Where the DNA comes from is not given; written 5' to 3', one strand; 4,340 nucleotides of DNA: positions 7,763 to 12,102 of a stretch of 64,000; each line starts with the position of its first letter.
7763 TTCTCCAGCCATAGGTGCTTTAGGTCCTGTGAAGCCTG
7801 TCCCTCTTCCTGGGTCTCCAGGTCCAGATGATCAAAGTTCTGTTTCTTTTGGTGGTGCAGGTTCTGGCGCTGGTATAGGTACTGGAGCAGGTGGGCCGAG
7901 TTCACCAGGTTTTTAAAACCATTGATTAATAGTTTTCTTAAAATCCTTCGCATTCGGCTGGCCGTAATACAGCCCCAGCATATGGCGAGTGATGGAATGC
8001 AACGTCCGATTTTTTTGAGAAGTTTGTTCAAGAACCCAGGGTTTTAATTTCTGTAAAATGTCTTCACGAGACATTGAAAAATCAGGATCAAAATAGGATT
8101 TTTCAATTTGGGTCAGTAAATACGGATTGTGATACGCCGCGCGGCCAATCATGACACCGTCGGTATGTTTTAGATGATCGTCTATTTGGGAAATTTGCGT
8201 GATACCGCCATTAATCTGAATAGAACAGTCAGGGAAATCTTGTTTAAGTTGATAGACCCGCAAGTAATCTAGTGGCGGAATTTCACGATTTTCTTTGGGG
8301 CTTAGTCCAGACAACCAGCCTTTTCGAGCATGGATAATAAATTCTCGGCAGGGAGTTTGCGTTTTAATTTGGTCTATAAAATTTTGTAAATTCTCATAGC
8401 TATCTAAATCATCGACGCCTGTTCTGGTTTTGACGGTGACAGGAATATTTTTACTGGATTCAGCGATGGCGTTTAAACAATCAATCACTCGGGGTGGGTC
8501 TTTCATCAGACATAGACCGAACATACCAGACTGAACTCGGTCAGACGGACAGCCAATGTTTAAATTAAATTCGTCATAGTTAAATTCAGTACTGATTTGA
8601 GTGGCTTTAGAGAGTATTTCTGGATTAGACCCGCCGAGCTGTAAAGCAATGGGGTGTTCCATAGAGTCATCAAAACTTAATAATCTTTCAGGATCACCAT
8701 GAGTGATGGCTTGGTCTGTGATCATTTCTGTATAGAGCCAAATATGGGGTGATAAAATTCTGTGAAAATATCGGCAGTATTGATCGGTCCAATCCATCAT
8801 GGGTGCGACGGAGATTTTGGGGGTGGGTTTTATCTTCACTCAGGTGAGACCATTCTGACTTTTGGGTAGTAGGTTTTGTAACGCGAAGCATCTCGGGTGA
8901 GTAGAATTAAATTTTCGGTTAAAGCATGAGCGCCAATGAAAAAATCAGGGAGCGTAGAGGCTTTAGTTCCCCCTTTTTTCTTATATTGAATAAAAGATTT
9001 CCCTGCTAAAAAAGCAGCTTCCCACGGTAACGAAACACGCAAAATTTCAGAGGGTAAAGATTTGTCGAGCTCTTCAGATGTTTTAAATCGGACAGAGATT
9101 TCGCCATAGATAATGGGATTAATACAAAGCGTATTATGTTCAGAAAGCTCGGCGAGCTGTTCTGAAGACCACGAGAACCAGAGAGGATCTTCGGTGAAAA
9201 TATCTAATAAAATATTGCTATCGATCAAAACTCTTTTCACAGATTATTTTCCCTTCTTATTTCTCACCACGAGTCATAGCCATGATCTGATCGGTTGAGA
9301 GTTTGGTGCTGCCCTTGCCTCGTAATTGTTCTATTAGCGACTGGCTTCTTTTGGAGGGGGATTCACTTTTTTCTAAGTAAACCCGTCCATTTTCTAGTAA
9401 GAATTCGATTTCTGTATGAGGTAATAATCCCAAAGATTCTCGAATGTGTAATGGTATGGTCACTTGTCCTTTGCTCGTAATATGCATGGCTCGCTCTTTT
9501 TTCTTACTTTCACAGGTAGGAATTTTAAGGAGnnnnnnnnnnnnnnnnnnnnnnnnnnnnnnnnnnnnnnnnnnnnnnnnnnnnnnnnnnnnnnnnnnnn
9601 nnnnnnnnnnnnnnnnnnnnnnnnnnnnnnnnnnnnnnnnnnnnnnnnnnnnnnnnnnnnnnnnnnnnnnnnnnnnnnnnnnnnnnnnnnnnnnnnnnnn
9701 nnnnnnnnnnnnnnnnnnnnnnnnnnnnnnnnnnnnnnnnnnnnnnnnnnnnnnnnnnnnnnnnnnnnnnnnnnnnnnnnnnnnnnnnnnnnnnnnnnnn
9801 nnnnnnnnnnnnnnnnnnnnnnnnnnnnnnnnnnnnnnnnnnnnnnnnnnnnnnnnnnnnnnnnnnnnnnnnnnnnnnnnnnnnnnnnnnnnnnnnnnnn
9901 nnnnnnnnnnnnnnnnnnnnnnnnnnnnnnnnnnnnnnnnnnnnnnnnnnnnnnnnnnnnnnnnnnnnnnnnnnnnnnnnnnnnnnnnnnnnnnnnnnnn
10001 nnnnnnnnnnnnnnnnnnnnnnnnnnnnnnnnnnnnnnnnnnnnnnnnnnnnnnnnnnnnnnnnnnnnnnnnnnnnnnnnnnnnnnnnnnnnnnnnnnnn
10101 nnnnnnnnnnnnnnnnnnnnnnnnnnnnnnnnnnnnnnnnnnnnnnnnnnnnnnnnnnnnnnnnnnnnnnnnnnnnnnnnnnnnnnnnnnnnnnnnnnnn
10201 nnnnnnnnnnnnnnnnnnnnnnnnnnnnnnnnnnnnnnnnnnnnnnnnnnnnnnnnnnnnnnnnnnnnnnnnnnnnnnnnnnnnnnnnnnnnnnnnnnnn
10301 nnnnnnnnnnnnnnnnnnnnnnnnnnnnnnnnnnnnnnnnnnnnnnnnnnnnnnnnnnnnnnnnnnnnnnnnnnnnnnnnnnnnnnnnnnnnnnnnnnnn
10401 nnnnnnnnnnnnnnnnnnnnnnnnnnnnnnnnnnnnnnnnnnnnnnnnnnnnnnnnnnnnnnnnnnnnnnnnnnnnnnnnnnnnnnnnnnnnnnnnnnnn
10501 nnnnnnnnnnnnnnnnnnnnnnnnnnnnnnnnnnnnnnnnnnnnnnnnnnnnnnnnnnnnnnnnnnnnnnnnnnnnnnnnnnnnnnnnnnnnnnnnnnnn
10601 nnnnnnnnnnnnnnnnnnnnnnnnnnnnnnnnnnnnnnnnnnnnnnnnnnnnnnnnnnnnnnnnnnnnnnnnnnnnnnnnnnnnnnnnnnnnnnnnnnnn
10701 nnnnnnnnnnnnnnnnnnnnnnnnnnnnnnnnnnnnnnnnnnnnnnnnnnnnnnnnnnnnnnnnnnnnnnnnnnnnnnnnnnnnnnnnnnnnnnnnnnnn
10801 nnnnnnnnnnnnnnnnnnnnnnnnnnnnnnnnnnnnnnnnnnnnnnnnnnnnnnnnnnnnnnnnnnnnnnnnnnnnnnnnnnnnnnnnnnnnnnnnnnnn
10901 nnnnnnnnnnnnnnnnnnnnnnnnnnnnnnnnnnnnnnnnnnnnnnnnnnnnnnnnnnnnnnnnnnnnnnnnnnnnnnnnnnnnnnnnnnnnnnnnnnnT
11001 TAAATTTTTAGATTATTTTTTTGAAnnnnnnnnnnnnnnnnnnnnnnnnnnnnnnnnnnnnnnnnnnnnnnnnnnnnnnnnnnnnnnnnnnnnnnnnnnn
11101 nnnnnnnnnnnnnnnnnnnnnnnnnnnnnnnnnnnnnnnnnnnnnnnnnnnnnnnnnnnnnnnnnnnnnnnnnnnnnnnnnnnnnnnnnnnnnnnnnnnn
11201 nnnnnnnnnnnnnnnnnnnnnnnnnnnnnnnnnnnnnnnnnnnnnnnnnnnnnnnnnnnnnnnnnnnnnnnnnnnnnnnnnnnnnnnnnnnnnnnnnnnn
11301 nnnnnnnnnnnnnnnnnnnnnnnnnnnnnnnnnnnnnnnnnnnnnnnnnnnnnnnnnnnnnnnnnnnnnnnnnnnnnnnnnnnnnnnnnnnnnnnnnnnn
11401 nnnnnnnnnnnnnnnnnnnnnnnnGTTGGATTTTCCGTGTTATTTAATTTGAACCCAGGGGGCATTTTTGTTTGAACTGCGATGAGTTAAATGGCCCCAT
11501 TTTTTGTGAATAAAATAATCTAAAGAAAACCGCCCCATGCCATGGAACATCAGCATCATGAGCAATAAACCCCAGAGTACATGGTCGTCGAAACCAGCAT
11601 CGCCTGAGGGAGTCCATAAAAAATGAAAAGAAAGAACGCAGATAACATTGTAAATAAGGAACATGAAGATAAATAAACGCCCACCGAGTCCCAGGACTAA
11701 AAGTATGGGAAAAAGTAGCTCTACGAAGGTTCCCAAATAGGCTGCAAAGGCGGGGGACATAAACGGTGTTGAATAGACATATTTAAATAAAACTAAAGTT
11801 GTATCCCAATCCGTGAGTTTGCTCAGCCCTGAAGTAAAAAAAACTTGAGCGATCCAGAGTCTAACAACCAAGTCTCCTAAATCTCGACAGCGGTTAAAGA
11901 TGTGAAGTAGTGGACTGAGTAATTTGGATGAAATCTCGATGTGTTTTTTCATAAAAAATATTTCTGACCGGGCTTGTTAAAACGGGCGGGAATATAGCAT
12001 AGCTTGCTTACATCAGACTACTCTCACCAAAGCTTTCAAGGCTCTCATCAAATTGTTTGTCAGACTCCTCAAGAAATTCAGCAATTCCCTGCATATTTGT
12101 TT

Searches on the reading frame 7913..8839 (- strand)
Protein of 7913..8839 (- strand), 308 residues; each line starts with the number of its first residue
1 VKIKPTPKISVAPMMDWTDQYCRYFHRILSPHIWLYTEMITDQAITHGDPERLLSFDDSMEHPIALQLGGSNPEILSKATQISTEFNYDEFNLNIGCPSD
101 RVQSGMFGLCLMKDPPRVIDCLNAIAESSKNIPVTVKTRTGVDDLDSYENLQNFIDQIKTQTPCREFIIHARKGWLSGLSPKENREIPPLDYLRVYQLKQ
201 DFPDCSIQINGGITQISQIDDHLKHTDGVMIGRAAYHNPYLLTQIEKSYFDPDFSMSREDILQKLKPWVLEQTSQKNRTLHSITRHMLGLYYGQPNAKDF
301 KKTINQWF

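Call 65: search_protein_families(library=pfam, proteins=[window:7913-8839:-], max_evalue=0.001)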
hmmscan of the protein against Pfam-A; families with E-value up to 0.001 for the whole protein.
window:7913-8839:- (308 aa): 1 family
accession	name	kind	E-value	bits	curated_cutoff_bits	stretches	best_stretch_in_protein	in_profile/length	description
PF01207.24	Dus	-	3.8e-72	243.5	20.4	1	11-307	2-292/311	Dihydrouridine synthase (Dus)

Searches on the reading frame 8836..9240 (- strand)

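Call 65: search_protein_families(library=pfam, proteins=[window:8836-9240:-], max_evalue=0.001)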
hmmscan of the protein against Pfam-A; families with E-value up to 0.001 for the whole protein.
window:8836-9240:- (134 aa): 1 family
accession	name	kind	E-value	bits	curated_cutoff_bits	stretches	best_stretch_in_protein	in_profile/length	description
PF01850.27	PIN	-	1.5e-07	32.5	23.6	1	4-118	1-112/120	PIN domain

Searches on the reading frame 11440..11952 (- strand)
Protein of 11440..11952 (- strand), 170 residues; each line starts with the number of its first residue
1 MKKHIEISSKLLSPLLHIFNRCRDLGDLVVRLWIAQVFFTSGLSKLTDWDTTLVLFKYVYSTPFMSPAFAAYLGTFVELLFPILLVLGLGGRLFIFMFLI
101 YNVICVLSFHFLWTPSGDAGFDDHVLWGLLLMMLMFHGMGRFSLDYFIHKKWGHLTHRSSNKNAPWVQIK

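Call 3: search_protein_families(library=pfam, proteins=[window:11440-11952:-], max_evalue=0.1)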
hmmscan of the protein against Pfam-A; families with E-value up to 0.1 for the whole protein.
window:11440-11952:- (170 aa): 4 families
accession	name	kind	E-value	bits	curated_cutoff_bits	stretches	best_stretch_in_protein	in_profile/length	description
PF07681.17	DoxX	-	1e-13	52.2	23.6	1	27-110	2-84/85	DoxX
PF04173.18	DoxD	-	1.6e-06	28.6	22.7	1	74-155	71-151/167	TQO small subunit DoxD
PF07291.16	MauE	-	0.033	14.9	27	0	28-100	6-78/128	Methylamine utilisation protein MauE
PF14764.12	SPG48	-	0.062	14.1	25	1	9-77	25-95/118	AP-5 complex subunit, vesicle trafficking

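Call 4: search_protein_families(library=ncbifam, proteins=[window:11440-11952:-], max_evalue=0.1)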
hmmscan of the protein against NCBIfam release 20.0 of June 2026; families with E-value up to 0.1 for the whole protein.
window:11440-11952:- (170 aa): 2 families
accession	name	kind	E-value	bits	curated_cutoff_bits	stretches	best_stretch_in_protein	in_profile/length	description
NF050144.1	matur_HvfX_fam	equivalog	1.3e-13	51.5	80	2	25-111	2-89/165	HvfX family Cu-binding RiPP maturation protein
NF041179.1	TQO_large_DoxD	equivalog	0.0012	18.8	300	1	74-156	86-167/181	thiosulfate:quinone oxidoreductase large subunit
